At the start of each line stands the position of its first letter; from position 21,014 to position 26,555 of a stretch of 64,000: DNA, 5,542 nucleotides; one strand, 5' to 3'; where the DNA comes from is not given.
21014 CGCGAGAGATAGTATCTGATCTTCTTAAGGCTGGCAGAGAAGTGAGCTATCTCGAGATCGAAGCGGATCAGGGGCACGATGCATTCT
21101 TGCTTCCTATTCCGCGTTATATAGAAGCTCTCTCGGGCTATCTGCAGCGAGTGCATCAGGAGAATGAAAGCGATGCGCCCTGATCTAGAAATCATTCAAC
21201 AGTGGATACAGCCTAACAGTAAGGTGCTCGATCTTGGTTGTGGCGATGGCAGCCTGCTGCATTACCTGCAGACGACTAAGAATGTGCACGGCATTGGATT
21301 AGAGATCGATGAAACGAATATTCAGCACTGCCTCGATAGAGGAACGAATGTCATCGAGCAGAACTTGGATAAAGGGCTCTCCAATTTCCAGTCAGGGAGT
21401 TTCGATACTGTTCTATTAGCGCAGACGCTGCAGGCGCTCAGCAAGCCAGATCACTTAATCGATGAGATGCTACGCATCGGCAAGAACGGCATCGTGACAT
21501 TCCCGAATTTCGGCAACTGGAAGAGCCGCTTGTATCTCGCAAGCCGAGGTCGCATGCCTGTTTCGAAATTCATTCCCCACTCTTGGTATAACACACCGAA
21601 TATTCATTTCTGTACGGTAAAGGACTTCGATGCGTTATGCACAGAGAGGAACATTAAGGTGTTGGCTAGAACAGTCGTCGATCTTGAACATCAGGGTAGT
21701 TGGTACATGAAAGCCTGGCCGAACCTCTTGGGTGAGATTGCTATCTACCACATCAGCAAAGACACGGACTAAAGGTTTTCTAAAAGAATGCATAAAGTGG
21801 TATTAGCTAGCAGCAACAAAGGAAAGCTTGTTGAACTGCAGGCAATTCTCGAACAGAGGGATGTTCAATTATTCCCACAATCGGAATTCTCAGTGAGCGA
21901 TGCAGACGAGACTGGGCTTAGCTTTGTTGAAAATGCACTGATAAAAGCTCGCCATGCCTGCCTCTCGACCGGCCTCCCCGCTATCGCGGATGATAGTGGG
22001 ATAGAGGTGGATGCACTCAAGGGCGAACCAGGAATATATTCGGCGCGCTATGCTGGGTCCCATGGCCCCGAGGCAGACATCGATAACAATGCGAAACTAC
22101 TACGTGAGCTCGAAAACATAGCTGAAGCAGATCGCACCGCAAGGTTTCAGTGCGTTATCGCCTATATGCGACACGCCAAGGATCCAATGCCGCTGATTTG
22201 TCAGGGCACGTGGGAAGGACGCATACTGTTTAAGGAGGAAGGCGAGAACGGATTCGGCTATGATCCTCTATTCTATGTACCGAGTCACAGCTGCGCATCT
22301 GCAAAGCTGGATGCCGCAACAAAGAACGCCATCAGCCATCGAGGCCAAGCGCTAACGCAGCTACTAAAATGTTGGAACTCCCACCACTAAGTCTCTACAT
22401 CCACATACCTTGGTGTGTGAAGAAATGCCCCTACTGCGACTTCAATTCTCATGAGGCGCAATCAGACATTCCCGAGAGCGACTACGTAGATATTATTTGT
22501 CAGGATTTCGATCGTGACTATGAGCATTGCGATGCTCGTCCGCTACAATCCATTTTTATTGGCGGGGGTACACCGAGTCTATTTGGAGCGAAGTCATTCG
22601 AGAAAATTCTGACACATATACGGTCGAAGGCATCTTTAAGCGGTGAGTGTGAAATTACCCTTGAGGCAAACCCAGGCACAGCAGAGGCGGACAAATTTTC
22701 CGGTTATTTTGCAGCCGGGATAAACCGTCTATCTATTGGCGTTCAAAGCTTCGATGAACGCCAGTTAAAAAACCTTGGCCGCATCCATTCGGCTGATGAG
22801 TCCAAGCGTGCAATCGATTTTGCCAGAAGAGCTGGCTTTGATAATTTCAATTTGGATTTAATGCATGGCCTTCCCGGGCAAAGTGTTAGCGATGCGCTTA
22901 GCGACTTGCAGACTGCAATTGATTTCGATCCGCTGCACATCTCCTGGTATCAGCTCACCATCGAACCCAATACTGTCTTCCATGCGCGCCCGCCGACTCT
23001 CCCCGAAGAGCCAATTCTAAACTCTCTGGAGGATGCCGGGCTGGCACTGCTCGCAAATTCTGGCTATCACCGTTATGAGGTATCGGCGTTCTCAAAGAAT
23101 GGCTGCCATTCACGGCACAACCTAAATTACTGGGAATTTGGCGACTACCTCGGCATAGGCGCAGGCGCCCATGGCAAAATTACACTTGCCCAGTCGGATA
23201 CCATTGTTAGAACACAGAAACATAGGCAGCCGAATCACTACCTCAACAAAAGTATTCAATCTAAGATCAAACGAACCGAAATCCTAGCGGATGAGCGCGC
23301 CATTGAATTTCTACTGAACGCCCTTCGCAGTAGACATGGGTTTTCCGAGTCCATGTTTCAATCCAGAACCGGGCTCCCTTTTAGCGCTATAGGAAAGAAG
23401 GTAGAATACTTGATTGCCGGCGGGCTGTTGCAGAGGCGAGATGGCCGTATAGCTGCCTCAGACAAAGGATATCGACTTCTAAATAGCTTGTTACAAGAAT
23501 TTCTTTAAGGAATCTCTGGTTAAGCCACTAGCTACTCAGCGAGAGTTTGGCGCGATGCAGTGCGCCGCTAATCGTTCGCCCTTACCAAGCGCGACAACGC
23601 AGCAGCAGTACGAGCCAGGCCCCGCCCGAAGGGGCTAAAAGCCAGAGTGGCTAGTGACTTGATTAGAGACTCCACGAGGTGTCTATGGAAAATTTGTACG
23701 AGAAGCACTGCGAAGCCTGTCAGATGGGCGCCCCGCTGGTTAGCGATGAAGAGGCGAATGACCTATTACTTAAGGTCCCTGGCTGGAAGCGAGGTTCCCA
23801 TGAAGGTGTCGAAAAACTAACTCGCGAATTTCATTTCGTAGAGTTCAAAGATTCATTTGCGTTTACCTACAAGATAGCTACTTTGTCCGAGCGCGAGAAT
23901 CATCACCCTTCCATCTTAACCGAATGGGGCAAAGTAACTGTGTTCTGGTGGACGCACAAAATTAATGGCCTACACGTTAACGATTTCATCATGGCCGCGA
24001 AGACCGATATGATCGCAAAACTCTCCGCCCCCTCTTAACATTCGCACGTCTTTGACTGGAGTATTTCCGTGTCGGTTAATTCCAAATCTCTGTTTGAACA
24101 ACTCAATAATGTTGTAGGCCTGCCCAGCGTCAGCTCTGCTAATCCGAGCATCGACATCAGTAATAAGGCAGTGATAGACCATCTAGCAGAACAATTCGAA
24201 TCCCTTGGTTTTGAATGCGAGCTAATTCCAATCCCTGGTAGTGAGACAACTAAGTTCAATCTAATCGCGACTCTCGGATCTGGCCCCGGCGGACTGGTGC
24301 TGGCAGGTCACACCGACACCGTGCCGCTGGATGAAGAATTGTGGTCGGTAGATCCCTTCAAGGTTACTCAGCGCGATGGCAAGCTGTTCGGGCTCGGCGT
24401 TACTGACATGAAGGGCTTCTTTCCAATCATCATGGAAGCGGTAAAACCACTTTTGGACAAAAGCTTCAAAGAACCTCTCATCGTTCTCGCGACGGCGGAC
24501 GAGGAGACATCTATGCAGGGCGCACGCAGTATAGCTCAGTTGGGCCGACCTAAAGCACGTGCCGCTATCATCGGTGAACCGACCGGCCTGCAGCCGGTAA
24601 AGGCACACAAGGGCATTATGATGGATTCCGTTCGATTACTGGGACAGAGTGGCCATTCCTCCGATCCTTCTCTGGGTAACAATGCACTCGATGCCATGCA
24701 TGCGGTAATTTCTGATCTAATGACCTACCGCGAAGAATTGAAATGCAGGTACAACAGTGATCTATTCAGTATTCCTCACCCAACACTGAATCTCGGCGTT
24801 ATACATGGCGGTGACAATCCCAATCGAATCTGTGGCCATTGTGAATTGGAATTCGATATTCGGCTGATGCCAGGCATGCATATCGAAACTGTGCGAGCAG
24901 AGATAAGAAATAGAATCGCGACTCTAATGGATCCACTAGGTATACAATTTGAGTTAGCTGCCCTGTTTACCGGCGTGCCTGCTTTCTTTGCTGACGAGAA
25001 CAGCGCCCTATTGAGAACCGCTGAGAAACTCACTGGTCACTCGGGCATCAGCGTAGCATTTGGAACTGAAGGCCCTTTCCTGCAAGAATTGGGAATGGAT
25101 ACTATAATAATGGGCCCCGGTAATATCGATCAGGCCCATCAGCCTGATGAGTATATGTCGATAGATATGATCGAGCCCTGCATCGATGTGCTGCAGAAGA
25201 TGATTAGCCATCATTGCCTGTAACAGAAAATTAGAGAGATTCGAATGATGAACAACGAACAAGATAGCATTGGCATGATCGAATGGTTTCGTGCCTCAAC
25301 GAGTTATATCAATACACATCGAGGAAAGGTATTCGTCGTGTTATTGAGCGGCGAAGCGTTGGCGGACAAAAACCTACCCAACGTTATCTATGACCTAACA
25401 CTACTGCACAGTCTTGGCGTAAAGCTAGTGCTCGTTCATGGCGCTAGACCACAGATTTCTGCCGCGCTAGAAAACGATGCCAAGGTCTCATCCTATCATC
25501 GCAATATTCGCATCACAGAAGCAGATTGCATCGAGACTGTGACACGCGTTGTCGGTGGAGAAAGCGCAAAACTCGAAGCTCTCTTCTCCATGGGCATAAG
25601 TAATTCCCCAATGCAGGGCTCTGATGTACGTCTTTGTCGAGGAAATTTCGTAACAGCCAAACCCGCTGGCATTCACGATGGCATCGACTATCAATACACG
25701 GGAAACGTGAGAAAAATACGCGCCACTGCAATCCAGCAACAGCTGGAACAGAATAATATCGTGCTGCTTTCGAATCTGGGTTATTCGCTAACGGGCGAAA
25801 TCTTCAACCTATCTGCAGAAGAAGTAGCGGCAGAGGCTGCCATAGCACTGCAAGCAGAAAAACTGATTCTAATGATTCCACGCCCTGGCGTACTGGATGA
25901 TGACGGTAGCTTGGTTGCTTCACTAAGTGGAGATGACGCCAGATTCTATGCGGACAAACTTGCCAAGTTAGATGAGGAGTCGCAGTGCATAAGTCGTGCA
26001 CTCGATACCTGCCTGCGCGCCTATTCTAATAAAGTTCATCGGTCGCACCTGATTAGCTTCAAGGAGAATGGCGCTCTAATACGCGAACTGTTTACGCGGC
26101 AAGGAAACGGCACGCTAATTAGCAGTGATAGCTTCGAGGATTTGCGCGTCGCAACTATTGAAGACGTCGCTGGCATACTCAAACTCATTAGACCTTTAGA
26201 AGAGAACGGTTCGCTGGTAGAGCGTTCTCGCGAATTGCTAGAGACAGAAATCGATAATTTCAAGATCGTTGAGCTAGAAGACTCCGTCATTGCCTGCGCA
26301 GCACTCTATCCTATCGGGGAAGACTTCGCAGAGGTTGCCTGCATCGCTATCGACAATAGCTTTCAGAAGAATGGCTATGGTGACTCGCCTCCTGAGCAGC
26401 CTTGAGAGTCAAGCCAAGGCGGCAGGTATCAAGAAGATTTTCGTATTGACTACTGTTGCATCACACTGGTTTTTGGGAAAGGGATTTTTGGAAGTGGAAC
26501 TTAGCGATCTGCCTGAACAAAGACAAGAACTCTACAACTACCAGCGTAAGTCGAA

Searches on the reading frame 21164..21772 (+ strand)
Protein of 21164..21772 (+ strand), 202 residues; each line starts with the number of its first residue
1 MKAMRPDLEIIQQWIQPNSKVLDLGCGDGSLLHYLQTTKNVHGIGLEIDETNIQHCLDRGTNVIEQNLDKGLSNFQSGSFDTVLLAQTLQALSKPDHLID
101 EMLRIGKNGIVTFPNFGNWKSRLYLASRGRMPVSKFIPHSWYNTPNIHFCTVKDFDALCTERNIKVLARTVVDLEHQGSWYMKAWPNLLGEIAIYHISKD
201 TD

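Call 63: find_encoding_contigs(protein=window:21164-21772:+, flank=10000, max_places=4)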
Protein window:21164-21772:+ (202 aa): 1 contig read that carries it; 1 place shown.
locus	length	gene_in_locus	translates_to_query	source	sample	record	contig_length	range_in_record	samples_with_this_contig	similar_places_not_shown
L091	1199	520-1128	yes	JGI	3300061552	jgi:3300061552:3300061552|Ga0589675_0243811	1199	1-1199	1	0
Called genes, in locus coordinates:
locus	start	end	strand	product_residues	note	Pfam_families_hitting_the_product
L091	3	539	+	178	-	?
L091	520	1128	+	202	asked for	PF07021:MetW, PF13489:Methyltransf_23, PF13847:Methyltransf_31, PF08241:Methyltransf_11, PF08242:Methyltransf_12, PF13649:Methyltransf_25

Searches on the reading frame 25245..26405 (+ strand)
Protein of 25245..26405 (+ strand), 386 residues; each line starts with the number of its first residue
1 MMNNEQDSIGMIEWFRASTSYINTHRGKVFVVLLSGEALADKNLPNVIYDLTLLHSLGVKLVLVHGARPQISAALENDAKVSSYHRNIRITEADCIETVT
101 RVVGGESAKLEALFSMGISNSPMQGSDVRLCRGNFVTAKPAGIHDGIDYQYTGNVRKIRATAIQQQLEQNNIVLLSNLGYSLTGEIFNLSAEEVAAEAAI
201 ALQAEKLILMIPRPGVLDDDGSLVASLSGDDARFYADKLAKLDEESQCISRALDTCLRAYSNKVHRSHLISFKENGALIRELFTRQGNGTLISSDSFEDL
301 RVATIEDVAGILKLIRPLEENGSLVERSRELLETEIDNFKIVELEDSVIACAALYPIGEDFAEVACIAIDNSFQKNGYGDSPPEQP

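Call 17: find_encoding_contigs(protein=window:25245-26405:+, flank=3000, max_places=6)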
Protein window:25245-26405:+ (386 aa): no gene with exactly this product is on record in the collection.

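Call 34: search_protein_families(library=ncbifam, proteins=[window:25245-26402:+], max_evalue=0.00001)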
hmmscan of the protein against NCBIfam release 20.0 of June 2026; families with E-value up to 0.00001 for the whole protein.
window:25245-26402:+ (386 aa): 10 families
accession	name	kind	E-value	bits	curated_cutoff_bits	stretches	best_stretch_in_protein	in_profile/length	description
NF003641.0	PRK05279.1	equivalog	5.3e-145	483.6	344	1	6-380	4-378/441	amino-acid N-acetyltransferase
TIGR01890.1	N-Ac-Glu-synth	equivalog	2.1e-131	438.8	202.85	1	12-380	2-366/429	amino-acid N-acetyltransferase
TIGR00761.1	argB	equivalog_domain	1.1e-27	97.1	151.3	1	31-236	3-202/231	acetylglutamate kinase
NF003387.0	PRK04531.1-2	equivalog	3.2e-26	91.8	426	1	27-293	35-287/441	acetylglutamate kinase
NF003386.0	PRK04531.1-1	equivalog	3.7e-15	55.8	417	1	28-294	41-293/442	acetylglutamate kinase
NF005840.0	PRK07757.1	equivalog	2.6e-13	50.2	154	1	300-380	5-85/153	N-acetyltransferase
NF010659.0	PRK14058.1-1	equivalog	6.9e-13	48.3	223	1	41-231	11-214/267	[LysW]-aminoadipate kinase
NF005921.0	PRK07922.1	equivalog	3.6e-09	36.5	180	1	299-380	8-90/170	amino-acid N-acetyltransferase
NF008964.0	PRK12308.1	equivalog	1.4e-08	33.6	657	1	299-380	465-546/624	argininosuccinate lyase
NF010662.0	PRK14058.1-4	equivalog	2.1e-08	33.7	194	1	36-238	7-216/264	[LysW]-aminoadipate/[LysW]-glutamate kinase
